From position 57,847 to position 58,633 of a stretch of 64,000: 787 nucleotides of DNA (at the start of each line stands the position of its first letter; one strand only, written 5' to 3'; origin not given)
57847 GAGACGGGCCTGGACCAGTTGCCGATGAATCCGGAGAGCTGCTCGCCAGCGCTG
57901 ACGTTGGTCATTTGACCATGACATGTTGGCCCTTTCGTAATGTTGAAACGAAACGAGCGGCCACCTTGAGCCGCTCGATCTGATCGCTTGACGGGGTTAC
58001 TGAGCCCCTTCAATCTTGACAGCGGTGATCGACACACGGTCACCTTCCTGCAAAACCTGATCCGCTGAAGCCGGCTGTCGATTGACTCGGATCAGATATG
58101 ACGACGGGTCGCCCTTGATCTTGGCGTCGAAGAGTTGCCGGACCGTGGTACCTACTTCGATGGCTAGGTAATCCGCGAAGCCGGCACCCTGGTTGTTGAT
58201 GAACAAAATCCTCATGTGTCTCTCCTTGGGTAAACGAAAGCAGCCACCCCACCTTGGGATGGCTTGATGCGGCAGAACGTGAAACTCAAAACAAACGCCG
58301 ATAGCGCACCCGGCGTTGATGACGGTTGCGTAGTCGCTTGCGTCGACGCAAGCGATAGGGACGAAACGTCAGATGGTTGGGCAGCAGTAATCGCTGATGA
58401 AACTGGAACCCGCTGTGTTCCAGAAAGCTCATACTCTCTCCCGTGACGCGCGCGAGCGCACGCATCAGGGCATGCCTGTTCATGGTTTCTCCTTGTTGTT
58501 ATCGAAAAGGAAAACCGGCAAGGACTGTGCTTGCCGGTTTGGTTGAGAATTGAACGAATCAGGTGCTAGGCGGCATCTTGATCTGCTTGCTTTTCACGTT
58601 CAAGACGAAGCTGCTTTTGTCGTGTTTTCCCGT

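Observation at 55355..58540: Second, diverged copy of the Ubl-E2-JAMM-E1 cassette, inverted and adjacent to a large serine recombinase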

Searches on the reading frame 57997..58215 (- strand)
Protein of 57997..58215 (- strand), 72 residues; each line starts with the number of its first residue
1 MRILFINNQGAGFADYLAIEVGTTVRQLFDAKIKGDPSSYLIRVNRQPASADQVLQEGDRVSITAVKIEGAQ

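Call 4: search_protein_families(library=pfam, proteins=[window:57997-58215:-], max_evalue=0.01)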
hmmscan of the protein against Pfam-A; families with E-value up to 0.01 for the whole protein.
window:57997-58215:- (72 aa): 1 family
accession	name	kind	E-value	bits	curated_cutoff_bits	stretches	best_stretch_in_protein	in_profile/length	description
PF02597.26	ThiS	-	0.0035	18.3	22.5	1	20-63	19-69/76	ThiS family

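Call 5: search_protein_families(library=padloc, proteins=[window:57997-58215:-], max_evalue=0.01)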
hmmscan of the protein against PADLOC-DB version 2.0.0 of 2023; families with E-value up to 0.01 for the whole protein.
window:57997-58215:- (72 aa): 0 families

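Call 57: search_protein_families(library=pfam, alignment_id=A6, max_evalue=0.1)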
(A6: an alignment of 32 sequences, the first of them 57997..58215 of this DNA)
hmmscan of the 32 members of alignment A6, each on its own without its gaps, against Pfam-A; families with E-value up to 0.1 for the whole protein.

A. member 1, window:57997-58215:- (72 aa): 2 families
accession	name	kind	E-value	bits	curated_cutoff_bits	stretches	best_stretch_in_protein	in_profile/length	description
PF02597.26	ThiS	-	0.0035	18.3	22.5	1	20-63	19-69/76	ThiS family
PF02824.27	TGS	-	0.076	13.5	22.2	1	43-63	38-58/60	TGS domain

B. families by the number of members that match (of 32 scanned): 4 families
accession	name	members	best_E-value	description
PF02597.26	ThiS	29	1.1e-05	ThiS family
PF02824.27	TGS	20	0.0073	TGS domain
PF14451.12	Ub-Mut7C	15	0.0016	Mut7-C ubiquitin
PF14453.12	ThiS-like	5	0.047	ThiS-like ubiquitin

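Call 58: search_solved_structures(query=A6, max_evalue=10, show_alignments=3)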
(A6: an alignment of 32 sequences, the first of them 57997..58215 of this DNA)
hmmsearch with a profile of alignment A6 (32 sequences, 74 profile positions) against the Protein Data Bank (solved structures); distinct sequences matched with E-value up to 10: 4.
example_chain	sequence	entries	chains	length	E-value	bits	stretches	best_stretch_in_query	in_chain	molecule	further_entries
8ub3_A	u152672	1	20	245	0.0029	20.9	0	29-63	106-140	DpHF7 filament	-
8uao_A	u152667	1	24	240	0.016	18.5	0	22-63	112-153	DpHF18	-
8ubg_A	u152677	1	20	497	0.13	15.6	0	22-63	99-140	DpHF19,Green fluorescent protein (Fragment)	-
2q5w_D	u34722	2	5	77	0.46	13.9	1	18-66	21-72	Molybdopterin converting factor, subunit 1 | Molybdopterin synthase small subunit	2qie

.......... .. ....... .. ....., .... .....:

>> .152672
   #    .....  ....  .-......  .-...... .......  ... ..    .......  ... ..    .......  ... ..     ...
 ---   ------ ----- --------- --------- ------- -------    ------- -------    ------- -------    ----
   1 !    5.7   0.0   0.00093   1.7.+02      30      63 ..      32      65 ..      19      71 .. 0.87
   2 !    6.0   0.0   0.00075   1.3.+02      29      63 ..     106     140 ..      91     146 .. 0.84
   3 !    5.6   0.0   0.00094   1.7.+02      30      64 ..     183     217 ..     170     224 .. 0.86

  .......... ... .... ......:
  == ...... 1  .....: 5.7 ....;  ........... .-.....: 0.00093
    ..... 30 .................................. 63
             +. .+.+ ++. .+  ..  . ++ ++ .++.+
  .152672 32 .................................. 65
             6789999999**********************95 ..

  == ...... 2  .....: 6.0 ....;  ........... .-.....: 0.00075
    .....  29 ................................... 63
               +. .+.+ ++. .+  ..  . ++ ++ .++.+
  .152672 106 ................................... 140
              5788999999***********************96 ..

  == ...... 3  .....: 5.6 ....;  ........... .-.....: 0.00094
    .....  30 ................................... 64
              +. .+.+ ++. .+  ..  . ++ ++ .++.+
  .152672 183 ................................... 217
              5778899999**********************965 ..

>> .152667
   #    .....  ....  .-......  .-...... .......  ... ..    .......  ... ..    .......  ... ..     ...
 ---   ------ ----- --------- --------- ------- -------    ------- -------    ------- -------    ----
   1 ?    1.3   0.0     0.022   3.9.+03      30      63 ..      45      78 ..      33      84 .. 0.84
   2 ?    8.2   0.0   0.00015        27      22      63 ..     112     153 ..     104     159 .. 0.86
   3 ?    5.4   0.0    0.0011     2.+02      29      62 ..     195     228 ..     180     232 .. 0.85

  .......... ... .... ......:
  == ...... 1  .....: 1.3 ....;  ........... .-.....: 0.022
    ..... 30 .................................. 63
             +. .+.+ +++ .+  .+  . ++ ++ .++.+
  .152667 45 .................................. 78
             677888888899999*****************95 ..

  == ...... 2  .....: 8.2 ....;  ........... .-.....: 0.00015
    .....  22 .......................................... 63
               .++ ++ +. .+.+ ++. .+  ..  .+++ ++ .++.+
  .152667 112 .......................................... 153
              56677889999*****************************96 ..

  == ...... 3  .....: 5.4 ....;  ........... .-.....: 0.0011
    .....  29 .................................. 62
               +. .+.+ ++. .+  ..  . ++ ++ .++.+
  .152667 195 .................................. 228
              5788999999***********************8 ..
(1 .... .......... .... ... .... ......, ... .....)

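Call 93: search_protein_families(library=phrogs, proteins=[window:57997-58215:-], max_evalue=0.001)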
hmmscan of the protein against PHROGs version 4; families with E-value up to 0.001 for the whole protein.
window:57997-58215:- (72 aa): 0 families

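Call 109: predict_structure(alignment_id=A11)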
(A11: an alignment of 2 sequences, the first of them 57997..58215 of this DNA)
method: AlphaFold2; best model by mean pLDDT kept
length: 72 residues; sequences in the alignment: 2
mean_pLDDT: 87.9   pTM: 0.74
mean pLDDT of the five models: 87.9, 73.0, 58.5, 57.3, 53.0
residues with pLDDT >= 90: 48; 70-90: 15; 50-70: 6; < 50: 3
segments of 3 or more residues with pLDDT < 50: 70-72
pLDDT, mean of each block of 10 residues (from residue 1): 88 87 95 87 94 96 77 39
secondary structure, 60 per line:
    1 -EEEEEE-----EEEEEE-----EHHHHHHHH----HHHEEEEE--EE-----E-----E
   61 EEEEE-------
elements in order: E2-7 E13-18 H25-32 E40-44 E60-65

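Call 111: fold_search(model_id=the predicted structure, library=pdb)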
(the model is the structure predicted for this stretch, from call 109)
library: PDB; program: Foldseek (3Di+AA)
matches with E <= 10: 1490; with E <= 0.001: 7
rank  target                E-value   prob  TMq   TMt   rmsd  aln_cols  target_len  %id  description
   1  8hm2_B                6.7e-04  1.00  0.64  0.62   2.6        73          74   14  Crystal structure of human ubiquitin-like protein from bacteroides fragilis c terminal cysteine mutant (released 2023-11-29)
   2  8ahx_H                7.2e-04  1.00  0.67  0.68   3.1        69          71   20  Cryo-EM structure of the nitrogen-fixation associated NADH:ferredoxin oxidoreductase RNF from Azotobacter vinelandii (released 2023-11-01)
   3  3olm_D                7.7e-04  1.00  0.64  0.63   2.5        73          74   12  Structure and Function of a Ubiquitin Binding Site within the Catalytic Domain of a HECT Ubiquitin Ligase (released 2011-03-23)
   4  1zud_2                8.7e-04  1.00  0.67  0.73   3.4        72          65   24  Structure of ThiS-ThiF protein complex (released 2006-01-31)
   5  3v61_A                8.7e-04  1.00  0.66  0.62   3.2        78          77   19  Structure of S. cerevisiae PCNA conjugated to SUMO on lysine 164 (released 2012-02-29)
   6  2bf8_B                9.3e-04  1.00  0.71  0.67   2.7        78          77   10  Crystal structure of SUMO modified ubiquitin conjugating enzyme E2- 25K (released 2005-02-16)
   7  3zlz_A                9.3e-04  1.00  0.67  0.66   2.4        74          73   12  Lys6-linked tri-ubiquitin (released 2013-04-10)
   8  2mqj_MODEL_1_A        1.1e-03  1.00  0.63  0.60   3.1        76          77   17  Solution structure of ubiquitin-like protein from Caldiarchaeum subterraneum (released 2015-06-24)
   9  5gha_F                1.2e-03  1.00  0.70  0.73   2.3        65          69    6  Sulfur Transferase TtuA in complex with Sulfur Carrier TtuB (released 2017-05-03)
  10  3po0                  1.3e-03  1.00  0.76  0.63   2.9        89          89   12  Crystal structure of SAMP1 from Haloferax volcanii (released 2011-03-30)
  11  2c7n_J                1.5e-03  1.00  0.63  0.63   2.5        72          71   14  Human Rabex-5 residues 1-74 in complex with Ubiquitin (released 2006-02-15)
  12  6fj7                  1.6e-03  1.00  0.68  0.63   3.1        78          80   18  Caldiarchaeum Subterraneum Ubiquitin (released 2018-07-25)
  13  5d2m_B                1.7e-03  1.00  0.72  0.69   2.8        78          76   13  Complex between human SUMO2-RANGAP1, UBC9 and ZNF451 (released 2015-11-04)
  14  3zo5_B                1.7e-03  1.00  0.68  0.62   3.1        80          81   14  Structure of SENP2-Loop1 in complex with preSUMO-2 (released 2014-01-29)
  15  5gha_H                1.8e-03  1.00  0.66  0.73   2.5        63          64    6  Sulfur Transferase TtuA in complex with Sulfur Carrier TtuB (released 2017-05-03)
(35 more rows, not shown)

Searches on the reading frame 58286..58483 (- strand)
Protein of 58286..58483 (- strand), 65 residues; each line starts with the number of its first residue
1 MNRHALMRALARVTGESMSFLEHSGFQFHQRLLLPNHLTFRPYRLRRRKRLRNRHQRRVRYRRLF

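Call 51: search_protein_families(library=pfam, proteins=[window:58286-58483:-], max_evalue=0.01)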
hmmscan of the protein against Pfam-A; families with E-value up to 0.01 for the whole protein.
window:58286-58483:- (65 aa): 0 families

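Call 93: search_protein_families(library=phrogs, proteins=[window:58286-58483:-], max_evalue=0.001)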
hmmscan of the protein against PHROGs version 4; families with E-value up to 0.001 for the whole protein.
window:58286-58483:- (65 aa): 0 families
